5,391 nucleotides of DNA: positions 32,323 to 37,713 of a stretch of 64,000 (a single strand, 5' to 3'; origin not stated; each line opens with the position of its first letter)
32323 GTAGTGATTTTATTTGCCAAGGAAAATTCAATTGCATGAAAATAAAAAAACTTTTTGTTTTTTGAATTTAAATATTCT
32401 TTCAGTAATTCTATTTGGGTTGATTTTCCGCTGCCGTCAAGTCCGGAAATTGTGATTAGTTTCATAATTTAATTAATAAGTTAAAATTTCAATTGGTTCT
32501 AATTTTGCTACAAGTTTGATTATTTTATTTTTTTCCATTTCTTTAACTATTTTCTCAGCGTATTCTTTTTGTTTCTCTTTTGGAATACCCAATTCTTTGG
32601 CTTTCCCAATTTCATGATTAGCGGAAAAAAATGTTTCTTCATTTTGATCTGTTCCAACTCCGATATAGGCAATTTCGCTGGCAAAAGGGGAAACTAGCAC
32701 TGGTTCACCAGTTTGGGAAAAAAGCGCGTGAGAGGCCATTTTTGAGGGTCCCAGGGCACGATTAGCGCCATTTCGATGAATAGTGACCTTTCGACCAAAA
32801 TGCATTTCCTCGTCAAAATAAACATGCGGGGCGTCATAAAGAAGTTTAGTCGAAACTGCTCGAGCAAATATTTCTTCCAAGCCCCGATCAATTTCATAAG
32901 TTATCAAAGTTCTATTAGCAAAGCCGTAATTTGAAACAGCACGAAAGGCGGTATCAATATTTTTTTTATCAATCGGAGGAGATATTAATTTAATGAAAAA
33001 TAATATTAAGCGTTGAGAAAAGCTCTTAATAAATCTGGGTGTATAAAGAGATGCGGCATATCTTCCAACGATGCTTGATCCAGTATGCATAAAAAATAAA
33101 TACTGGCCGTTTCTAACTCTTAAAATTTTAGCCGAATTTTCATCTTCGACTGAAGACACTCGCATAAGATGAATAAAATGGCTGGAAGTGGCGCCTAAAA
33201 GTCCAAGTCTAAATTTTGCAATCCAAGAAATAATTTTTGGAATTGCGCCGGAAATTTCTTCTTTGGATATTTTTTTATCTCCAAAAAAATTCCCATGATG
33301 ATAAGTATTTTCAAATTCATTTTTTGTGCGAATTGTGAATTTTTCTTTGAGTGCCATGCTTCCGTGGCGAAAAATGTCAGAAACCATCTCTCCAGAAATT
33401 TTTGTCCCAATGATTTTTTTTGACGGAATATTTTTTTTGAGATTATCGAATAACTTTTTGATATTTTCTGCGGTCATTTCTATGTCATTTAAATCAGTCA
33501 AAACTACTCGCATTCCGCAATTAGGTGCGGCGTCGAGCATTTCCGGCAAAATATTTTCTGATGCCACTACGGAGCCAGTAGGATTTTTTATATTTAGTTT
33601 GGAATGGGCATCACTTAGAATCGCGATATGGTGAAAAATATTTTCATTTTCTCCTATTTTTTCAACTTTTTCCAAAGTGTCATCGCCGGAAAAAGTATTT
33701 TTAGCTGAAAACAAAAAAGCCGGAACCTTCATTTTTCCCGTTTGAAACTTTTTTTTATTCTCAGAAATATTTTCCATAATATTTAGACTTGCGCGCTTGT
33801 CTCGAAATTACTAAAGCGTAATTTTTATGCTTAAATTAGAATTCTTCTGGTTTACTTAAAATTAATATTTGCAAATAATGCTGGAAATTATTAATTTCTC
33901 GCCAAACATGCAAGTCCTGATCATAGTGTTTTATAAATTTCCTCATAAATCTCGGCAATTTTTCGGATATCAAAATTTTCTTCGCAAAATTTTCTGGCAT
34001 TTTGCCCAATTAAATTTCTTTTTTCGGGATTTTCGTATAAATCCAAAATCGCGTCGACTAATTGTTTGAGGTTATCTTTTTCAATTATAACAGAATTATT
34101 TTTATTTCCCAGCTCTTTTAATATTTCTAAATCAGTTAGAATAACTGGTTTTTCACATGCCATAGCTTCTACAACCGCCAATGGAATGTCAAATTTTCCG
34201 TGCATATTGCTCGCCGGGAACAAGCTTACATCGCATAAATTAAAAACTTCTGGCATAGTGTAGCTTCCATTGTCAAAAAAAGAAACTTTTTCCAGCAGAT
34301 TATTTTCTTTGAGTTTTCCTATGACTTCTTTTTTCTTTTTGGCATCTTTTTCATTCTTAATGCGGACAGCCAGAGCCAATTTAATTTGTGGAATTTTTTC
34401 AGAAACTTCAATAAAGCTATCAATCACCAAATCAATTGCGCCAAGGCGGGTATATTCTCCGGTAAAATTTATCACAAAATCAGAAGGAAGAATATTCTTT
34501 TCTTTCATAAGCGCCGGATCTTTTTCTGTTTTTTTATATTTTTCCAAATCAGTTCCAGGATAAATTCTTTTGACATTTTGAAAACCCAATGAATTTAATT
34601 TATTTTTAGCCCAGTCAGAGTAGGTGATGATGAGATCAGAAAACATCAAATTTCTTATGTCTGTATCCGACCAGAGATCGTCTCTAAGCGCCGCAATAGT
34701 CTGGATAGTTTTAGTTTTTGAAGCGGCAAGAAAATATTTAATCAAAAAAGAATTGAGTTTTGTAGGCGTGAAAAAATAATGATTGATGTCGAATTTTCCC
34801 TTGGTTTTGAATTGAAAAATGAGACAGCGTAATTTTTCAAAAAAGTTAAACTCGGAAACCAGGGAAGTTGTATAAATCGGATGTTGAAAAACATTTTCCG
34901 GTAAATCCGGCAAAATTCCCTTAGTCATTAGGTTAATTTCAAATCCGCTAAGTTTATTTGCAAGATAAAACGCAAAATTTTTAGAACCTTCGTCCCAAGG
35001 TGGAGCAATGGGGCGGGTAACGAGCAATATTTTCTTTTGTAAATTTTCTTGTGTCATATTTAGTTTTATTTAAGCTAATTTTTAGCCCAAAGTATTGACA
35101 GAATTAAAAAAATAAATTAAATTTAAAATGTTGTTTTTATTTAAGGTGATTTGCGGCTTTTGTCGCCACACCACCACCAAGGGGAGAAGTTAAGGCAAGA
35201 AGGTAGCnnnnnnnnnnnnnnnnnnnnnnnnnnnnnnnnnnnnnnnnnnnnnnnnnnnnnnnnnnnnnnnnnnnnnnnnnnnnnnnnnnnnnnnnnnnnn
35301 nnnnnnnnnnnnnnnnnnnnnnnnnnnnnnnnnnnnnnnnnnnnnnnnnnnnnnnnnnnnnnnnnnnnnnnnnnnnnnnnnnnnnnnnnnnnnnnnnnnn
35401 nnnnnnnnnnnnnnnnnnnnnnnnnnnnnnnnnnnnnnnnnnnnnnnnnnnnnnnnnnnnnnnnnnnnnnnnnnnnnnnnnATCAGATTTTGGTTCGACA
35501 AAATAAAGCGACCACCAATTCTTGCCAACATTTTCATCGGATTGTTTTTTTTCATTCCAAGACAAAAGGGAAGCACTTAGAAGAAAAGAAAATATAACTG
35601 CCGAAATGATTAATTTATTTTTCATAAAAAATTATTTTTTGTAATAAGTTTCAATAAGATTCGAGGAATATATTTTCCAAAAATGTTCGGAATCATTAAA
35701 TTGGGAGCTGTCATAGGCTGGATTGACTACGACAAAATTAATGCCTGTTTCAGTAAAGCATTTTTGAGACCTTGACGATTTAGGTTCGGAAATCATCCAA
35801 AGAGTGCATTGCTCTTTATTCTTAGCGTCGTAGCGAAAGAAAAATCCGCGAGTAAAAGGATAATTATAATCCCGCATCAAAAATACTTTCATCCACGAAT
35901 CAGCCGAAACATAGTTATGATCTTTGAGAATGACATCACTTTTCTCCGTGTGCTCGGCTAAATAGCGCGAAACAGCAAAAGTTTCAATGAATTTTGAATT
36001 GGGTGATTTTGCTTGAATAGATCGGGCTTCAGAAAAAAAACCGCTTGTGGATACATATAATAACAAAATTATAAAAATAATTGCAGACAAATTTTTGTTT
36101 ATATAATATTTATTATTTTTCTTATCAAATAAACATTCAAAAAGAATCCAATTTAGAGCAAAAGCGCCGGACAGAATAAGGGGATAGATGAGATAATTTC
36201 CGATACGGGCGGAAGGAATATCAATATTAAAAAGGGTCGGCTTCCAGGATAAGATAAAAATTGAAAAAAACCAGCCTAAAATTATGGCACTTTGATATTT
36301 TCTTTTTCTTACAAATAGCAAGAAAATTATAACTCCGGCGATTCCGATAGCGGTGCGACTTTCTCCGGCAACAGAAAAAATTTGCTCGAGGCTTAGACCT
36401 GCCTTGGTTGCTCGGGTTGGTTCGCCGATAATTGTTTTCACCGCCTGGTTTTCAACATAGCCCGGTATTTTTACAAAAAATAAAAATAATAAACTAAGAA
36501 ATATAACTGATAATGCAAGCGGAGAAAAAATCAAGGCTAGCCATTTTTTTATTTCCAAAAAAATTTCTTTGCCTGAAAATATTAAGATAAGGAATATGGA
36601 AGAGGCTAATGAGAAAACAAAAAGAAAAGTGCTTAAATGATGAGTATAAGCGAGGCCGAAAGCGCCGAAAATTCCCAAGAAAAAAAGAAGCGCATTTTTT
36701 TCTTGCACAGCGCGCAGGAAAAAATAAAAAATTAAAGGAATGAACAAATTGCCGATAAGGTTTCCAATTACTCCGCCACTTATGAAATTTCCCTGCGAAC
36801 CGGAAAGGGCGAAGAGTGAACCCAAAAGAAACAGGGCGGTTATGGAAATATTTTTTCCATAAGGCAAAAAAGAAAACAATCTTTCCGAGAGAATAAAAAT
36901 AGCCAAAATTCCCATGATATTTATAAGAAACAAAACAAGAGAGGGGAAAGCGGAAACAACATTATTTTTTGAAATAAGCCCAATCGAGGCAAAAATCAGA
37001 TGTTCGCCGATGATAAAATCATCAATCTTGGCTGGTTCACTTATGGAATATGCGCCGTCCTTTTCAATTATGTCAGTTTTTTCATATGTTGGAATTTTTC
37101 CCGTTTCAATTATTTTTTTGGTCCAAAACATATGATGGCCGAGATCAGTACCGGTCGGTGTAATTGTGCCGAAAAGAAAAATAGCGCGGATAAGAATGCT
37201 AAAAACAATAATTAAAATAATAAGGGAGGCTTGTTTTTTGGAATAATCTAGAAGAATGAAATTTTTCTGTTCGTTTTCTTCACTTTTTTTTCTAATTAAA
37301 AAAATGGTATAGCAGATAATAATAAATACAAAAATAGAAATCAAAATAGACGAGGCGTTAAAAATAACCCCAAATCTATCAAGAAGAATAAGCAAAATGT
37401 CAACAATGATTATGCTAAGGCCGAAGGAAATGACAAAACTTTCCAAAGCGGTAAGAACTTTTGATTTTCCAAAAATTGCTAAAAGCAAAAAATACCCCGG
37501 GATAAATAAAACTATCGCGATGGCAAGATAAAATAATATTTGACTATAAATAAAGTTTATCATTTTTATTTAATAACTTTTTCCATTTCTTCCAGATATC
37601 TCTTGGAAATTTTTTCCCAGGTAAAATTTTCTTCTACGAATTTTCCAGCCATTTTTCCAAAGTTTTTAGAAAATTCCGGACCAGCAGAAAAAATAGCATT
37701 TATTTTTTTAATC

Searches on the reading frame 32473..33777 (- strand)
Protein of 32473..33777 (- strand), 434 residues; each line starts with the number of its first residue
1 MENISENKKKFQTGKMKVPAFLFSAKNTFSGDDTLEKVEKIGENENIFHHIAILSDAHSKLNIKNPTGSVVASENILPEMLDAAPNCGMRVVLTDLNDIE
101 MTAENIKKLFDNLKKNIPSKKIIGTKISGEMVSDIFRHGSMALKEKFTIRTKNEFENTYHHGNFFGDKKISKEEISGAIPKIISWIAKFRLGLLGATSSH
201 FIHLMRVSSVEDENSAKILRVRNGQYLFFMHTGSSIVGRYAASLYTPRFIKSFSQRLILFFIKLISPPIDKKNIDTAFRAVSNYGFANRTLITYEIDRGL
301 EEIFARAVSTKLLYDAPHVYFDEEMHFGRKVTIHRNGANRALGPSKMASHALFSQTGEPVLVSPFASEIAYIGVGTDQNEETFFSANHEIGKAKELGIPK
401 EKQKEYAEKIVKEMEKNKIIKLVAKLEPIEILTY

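Call 61: search_protein_families(library=pfam, proteins=[window:32473-33777:-], max_evalue=0.01)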
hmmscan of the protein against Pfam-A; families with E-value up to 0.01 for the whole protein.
window:32473-33777:- (434 aa): 1 family
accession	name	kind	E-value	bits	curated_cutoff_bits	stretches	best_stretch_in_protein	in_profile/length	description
PF01139.22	RtcB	-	2.2e-42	146.2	27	1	41-420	5-379/426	tRNA-splicing ligase RtcB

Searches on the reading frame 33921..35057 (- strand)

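Call 61: search_protein_families(library=pfam, proteins=[window:33921-35057:-], max_evalue=0.01)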
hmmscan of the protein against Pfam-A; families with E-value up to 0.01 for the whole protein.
window:33921-35057:- (378 aa): 3 families
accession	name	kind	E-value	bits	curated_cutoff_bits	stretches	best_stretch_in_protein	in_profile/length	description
PF00534.26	Glycos_transf_1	-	7.5e-19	68.3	26.4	1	184-356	6-171/172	Glycosyl transferases group 1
PF13692.12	Glyco_trans_1_4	-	4.7e-14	53.3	27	1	195-343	3-142/142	Glycosyl transferases group 1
PF13524.12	Glyco_trans_1_2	-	6.5e-07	29.8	25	1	266-369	38-140/144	Glycosyl transferase-like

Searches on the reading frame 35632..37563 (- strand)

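Call 61: search_protein_families(library=pfam, proteins=[window:35632-37563:-], max_evalue=0.01)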
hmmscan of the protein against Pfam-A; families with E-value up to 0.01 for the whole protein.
window:35632-37563:- (643 aa): 2 families
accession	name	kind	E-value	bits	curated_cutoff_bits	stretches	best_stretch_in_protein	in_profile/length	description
PF20176.3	DUF6541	-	4.3e-12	45.6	29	1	16-436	1-406/646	Family of unknown function (DUF6541)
PF07760.16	DUF1616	-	3.1e-11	43.4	31.6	1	11-98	24-123/307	Protein of unknown function (DUF1616)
